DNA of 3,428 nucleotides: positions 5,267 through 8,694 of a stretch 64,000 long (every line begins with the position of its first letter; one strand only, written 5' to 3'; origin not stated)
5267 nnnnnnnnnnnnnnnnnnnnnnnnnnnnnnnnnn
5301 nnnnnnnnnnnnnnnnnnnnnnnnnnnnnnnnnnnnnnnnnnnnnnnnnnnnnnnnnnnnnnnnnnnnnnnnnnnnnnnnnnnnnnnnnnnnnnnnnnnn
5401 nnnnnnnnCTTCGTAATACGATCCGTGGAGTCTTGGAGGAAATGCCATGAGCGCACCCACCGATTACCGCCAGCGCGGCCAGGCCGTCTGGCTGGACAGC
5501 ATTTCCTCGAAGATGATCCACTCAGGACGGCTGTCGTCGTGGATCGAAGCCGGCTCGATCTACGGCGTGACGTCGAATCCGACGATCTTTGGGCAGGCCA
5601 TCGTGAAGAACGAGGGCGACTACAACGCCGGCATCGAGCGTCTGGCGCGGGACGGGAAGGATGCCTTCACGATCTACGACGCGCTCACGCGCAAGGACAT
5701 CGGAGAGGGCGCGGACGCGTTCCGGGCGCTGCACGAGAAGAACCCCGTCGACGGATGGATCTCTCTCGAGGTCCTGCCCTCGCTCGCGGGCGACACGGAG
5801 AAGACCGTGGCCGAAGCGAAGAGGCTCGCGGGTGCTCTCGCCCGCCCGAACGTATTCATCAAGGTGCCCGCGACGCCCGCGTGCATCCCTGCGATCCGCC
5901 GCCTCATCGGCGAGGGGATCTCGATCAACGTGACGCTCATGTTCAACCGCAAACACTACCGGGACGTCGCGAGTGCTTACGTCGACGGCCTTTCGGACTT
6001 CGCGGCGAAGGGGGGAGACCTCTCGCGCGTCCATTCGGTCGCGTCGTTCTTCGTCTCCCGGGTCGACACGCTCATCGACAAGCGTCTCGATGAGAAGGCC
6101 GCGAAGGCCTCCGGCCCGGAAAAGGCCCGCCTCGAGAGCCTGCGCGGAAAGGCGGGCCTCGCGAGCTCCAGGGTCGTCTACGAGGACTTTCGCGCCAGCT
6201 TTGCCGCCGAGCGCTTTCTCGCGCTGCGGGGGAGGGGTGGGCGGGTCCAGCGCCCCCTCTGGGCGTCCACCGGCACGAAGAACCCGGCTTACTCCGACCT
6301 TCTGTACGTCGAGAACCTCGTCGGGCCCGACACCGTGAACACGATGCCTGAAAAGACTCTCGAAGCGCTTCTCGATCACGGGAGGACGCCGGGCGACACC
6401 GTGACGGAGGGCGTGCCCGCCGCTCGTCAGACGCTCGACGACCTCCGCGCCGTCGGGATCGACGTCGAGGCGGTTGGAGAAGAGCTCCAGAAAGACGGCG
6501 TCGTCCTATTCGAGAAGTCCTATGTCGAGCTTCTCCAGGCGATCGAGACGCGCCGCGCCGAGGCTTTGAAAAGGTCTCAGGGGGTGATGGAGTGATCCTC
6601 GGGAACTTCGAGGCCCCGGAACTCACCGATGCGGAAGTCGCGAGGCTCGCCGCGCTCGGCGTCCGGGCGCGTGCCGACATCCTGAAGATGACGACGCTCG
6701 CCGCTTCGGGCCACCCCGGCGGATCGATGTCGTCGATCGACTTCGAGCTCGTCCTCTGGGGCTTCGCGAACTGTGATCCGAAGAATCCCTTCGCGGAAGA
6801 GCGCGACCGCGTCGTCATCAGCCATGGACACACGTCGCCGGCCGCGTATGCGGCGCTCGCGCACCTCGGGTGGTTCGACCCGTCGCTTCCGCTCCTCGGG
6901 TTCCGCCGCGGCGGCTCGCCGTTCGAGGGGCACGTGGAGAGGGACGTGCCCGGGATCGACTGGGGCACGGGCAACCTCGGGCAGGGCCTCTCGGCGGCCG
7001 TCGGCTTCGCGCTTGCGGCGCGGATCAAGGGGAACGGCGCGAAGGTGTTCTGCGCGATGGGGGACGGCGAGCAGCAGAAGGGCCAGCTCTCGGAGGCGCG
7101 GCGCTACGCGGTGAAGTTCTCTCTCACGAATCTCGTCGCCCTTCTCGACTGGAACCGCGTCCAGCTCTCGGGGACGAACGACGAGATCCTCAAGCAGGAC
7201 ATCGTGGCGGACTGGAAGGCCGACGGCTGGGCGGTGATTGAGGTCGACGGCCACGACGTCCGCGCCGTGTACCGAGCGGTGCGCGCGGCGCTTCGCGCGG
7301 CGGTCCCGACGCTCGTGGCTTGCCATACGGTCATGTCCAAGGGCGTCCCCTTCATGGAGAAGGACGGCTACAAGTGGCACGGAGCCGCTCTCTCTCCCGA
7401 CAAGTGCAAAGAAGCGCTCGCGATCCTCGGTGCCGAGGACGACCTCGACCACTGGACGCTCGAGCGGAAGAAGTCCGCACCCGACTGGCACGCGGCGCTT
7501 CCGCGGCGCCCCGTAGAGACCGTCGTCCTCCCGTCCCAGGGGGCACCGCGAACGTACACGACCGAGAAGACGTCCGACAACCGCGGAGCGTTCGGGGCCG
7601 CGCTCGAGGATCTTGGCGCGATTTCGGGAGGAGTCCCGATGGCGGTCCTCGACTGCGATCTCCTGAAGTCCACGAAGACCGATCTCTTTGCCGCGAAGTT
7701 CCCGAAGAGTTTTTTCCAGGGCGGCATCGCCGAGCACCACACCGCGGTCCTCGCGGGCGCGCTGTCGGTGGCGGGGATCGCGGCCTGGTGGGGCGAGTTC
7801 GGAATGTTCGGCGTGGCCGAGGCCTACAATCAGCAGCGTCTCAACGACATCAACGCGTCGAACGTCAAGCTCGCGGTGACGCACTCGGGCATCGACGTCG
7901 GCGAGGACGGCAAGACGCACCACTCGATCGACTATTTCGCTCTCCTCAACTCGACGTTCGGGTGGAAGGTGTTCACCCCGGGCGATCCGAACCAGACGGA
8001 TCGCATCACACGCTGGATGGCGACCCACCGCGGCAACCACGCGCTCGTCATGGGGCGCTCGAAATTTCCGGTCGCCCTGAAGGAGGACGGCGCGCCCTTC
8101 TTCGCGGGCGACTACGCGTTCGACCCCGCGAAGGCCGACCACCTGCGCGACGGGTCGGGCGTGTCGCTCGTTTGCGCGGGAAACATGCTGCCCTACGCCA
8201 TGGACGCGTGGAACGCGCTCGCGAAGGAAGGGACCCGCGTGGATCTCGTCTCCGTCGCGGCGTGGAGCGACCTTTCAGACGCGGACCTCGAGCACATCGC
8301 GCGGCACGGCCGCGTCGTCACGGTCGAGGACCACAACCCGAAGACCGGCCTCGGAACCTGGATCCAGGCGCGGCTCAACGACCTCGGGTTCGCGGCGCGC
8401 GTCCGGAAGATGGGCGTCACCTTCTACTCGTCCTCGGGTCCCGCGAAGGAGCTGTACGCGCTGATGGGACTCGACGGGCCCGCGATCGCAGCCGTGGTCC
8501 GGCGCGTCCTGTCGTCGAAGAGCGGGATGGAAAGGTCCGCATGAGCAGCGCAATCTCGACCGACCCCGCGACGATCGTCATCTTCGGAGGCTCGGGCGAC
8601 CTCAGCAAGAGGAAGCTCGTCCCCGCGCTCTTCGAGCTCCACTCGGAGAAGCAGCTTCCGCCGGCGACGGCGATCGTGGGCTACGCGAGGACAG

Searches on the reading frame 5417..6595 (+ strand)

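Call 43: search_protein_families(library=pfam, proteins=[window:5417-6595:+], max_evalue=0.0001)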
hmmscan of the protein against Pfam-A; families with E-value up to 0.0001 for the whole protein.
window:5417-6595:+ (392 aa): 1 family
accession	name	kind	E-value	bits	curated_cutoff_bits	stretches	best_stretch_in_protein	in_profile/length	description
PF00923.25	TAL_FSA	-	9.1e-74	248.8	27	1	24-376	1-285/285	Transaldolase/Fructose-6-phosphate aldolase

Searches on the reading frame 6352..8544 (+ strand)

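Call 43: search_protein_families(library=pfam, proteins=[window:6352-8544:+], max_evalue=0.0001)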
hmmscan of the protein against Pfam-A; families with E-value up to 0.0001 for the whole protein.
window:6352-8544:+ (730 aa): 4 families
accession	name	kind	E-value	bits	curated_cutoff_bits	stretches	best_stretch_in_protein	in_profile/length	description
PF00456.26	Transketolase_N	-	4.8e-45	154.4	22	1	115-362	18-278/334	Transketolase, thiamine diphosphate binding domain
PF02779.29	Transket_pyr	-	2.7e-22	79.7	27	1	410-571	5-171/174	Transketolase, pyrimidine binding domain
PF02780.25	Transketolase_C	-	3.8e-19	69.2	25.9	1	594-712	2-124/124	Transketolase, C-terminal domain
PF00676.26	E1_dh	-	3e-10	40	22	1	205-317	99-211/300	Dehydrogenase E1 component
